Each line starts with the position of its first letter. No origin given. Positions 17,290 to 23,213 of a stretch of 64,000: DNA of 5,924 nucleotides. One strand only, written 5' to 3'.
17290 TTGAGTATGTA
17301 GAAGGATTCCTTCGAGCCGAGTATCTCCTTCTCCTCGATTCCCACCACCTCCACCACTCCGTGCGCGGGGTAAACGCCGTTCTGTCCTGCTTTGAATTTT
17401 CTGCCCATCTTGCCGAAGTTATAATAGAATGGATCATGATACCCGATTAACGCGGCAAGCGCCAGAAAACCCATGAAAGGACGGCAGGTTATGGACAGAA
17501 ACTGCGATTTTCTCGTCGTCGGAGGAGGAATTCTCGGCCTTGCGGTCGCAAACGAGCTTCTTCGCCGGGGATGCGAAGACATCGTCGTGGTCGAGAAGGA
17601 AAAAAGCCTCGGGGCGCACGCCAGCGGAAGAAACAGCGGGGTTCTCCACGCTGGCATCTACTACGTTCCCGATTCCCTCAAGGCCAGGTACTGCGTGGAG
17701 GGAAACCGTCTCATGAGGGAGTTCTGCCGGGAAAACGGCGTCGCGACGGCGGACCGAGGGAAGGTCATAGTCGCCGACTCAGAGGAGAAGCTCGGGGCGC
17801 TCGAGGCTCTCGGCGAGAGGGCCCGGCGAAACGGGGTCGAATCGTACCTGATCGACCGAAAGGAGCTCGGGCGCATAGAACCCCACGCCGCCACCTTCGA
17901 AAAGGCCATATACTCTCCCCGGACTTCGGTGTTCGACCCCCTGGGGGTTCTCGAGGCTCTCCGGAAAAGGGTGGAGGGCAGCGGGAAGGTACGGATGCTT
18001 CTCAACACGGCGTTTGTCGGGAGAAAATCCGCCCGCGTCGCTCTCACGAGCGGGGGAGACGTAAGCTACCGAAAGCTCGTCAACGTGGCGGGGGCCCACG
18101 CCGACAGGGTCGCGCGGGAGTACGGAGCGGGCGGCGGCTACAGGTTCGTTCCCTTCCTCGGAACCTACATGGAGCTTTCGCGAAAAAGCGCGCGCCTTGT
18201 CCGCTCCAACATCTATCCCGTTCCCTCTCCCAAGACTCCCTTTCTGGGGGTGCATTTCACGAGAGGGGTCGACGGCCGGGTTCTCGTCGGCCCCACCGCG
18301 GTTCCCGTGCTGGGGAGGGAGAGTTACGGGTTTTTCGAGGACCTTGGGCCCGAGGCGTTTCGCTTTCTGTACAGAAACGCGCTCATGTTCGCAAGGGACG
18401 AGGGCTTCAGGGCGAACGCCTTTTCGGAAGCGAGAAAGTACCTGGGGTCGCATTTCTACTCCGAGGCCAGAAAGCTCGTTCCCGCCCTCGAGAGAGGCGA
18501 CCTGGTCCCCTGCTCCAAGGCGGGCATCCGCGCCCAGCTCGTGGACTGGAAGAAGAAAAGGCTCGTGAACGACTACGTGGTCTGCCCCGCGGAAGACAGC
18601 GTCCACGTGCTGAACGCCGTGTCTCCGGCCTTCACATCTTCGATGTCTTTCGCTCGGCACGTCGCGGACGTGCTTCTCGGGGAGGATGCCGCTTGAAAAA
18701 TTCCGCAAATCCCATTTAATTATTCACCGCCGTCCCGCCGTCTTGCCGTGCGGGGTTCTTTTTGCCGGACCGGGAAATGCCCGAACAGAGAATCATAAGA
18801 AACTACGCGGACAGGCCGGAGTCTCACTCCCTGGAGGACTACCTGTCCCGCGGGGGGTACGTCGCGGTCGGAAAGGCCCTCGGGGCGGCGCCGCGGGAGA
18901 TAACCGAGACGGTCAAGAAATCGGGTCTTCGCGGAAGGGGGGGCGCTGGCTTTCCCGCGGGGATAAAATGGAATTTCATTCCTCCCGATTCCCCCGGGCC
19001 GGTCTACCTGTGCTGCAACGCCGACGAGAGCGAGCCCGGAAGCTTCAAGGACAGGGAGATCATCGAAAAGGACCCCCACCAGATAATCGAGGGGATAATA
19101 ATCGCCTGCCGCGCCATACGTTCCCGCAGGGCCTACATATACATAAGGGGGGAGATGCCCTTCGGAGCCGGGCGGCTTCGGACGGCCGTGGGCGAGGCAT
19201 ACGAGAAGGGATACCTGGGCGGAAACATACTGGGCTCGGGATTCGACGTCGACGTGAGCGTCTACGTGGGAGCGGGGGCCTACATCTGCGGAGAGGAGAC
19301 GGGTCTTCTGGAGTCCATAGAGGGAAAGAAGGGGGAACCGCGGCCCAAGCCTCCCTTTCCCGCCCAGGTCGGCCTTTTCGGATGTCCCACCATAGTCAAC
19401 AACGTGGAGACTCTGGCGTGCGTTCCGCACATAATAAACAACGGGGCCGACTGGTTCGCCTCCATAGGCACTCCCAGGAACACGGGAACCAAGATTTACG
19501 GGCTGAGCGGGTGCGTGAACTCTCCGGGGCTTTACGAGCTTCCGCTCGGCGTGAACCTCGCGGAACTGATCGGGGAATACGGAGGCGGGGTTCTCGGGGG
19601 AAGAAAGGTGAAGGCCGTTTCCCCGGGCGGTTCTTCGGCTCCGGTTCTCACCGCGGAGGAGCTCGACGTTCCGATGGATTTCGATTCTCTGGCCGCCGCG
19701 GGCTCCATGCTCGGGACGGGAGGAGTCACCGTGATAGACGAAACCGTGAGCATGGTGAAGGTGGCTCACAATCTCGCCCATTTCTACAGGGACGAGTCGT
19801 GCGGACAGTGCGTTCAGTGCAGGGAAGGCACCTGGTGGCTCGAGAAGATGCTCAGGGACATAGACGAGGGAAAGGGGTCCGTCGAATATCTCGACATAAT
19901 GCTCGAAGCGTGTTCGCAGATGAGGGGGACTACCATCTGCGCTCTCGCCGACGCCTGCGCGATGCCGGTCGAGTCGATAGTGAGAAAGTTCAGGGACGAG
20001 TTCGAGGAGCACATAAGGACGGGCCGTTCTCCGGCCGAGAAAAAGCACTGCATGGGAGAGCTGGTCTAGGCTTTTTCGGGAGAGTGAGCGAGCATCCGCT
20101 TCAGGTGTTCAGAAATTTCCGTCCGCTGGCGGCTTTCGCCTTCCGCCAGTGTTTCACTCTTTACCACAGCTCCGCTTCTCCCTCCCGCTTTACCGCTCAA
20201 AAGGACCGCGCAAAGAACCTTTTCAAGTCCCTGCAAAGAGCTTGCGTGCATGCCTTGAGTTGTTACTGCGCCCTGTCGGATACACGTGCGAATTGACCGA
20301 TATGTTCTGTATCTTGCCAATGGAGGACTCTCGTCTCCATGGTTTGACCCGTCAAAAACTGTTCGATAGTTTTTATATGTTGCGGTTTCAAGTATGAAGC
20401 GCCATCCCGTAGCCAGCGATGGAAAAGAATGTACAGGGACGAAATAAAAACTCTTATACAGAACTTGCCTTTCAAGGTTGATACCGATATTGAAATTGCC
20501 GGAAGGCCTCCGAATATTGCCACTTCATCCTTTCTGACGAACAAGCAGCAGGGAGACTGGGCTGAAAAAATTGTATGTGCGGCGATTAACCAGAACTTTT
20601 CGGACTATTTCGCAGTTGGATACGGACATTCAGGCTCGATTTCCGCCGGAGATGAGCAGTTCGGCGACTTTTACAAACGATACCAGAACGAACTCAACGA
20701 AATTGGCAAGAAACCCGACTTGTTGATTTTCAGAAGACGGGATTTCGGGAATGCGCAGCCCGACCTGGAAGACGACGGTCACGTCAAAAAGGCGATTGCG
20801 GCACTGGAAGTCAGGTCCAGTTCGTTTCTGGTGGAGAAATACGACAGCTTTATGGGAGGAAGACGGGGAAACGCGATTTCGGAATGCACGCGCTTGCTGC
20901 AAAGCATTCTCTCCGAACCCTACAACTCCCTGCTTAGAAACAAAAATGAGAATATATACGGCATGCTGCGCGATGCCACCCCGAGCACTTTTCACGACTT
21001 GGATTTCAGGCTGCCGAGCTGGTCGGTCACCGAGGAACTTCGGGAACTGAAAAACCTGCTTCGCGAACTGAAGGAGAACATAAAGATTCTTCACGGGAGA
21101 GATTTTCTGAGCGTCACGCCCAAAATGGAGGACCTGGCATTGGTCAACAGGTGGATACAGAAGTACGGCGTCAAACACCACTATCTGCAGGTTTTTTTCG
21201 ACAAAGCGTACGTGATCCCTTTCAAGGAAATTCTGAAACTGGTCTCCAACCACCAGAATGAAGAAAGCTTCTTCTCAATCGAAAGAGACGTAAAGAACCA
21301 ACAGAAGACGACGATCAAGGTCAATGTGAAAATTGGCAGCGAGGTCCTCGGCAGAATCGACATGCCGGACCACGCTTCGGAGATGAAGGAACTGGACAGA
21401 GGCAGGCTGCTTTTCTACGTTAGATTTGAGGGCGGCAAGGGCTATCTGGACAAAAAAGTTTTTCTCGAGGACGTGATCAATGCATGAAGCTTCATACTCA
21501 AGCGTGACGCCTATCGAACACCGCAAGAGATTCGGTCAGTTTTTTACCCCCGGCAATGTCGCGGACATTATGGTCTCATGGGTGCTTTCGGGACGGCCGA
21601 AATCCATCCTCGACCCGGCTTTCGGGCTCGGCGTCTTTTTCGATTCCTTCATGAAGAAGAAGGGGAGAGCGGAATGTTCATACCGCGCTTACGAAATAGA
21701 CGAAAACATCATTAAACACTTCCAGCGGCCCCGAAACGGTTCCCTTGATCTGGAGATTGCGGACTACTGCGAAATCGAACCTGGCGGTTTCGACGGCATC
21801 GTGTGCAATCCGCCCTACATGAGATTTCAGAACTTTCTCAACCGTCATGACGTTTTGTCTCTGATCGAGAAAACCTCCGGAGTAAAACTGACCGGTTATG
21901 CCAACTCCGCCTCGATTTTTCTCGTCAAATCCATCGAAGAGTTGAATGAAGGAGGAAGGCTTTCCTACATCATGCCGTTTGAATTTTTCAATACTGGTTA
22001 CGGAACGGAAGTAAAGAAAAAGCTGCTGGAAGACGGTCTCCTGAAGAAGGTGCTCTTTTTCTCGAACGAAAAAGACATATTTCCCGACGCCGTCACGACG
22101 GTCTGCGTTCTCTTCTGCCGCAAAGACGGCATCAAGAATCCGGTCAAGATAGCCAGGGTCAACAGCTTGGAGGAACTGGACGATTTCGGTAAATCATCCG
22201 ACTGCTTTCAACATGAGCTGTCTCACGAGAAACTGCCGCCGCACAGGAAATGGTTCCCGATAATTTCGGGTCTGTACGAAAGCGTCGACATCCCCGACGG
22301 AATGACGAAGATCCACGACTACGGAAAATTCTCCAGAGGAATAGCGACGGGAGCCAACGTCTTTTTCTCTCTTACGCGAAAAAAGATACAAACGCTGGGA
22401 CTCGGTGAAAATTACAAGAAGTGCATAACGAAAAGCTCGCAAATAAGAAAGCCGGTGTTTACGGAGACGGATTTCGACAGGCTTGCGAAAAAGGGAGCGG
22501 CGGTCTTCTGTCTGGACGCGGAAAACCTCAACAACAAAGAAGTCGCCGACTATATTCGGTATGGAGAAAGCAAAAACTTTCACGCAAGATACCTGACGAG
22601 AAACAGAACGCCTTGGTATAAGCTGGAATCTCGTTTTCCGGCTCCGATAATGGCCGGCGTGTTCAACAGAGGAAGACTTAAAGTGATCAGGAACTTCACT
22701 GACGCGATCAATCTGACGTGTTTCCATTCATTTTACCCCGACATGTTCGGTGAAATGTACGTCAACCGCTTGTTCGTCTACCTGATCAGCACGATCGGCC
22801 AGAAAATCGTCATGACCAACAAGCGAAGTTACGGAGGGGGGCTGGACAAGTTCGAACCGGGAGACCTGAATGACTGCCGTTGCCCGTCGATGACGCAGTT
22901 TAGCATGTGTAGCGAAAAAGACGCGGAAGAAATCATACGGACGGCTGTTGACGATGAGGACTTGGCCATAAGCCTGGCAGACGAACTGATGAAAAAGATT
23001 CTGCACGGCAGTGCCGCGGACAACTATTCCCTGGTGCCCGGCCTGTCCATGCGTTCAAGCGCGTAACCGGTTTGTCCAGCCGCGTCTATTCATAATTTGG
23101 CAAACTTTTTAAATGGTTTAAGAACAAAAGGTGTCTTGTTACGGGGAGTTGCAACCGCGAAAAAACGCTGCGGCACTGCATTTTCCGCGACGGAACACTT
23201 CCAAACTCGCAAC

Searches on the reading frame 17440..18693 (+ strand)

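Call 49: search_protein_families(library=pfam, proteins=[window:17440-18693:+], max_evalue=0.001)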
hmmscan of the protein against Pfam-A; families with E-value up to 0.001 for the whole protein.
window:17440-18693:+ (418 aa): 3 families
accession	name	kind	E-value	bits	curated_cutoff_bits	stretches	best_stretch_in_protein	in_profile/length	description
PF01266.30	DAO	-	4.8e-54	184.6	27.9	1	23-410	1-352/353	FAD dependent oxidoreductase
PF13450.12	NAD_binding_8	-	1.5e-06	28.8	21.9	1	26-65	1-39/68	NAD(P)-binding Rossmann-like domain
PF00890.30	FAD_binding_2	-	5.7e-05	22.9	20.4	1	23-188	1-161/414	FAD binding domain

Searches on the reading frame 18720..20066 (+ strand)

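Call 49: search_protein_families(library=pfam, proteins=[window:18720-20066:+], max_evalue=0.001)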
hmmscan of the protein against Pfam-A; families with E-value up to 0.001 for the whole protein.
window:18720-20066:+ (449 aa): 4 families
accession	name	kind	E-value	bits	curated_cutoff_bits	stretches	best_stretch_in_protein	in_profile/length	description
PF01512.22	Complex1_51K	-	1.5e-47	161.7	31.2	1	65-236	1-149/150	Nuo51 FMN-binding domain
PF10589.14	NADH_4Fe-4S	-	3.4e-30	104.2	23.5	1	347-431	1-85/85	NADH-ubiquinone oxidoreductase-F iron-sulfur binding region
PF22461.2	SLBB_2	-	2.7e-07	31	27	1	262-321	5-65/79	SLBB domain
PF10531.15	SLBB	-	4.5e-06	26.8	27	1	262-309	4-54/55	SLBB domain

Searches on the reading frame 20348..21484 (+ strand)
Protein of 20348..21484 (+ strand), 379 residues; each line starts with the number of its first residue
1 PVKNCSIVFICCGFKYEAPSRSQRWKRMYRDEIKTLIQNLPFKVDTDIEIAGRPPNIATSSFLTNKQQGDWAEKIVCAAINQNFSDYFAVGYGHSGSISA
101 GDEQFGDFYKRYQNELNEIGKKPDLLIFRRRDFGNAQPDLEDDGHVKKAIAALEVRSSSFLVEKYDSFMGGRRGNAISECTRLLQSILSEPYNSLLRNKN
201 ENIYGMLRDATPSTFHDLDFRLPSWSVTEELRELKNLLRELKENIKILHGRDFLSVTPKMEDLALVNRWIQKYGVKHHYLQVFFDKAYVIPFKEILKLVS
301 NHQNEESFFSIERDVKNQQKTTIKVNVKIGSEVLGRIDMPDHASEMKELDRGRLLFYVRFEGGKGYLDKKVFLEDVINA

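Call 50: search_protein_families(library=pfam, proteins=[window:20348-21484:+], max_evalue=0.001)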
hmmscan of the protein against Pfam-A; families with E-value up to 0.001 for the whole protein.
window:20348-21484:+ (379 aa): 1 family
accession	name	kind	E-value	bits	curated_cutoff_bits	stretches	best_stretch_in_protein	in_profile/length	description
PF09545.15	RE_AccI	-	3.1e-103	346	22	1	29-370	3-353/366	AccI restriction endonuclease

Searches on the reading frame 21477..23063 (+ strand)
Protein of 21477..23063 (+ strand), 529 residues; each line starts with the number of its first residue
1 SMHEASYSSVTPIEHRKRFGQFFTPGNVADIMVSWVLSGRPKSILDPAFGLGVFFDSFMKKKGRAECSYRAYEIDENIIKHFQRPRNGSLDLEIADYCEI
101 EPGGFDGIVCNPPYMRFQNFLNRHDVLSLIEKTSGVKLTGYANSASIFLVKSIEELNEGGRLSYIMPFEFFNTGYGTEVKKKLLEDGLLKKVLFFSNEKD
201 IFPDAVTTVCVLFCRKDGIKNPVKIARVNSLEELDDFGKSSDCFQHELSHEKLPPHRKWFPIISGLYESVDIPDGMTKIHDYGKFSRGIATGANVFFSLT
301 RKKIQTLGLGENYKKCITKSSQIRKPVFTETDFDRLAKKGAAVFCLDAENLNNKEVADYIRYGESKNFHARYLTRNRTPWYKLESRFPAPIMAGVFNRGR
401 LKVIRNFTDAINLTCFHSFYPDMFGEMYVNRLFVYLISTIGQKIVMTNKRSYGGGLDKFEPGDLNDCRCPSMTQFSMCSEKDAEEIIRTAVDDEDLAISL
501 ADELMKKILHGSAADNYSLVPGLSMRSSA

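Call 49: search_protein_families(library=pfam, proteins=[window:21477-23063:+], max_evalue=0.001)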
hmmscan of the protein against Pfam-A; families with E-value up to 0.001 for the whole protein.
window:21477-23063:+ (529 aa): 3 families
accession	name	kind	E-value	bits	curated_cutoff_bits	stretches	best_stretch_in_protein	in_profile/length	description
PF07669.17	Eco57I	-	1.8e-15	57.9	25.3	1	86-202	69-171/171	Eco57I restriction-modification methylase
PF02384.22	N6_Mtase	-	1.6e-14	54.4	20.4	1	15-237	21-253/311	N-6 DNA Methylase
PF22837.1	M_Eco57I_C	-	8.9e-06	25.7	27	1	278-391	30-147/283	Type II methyltransferase M.Eco57I, C-terminal domain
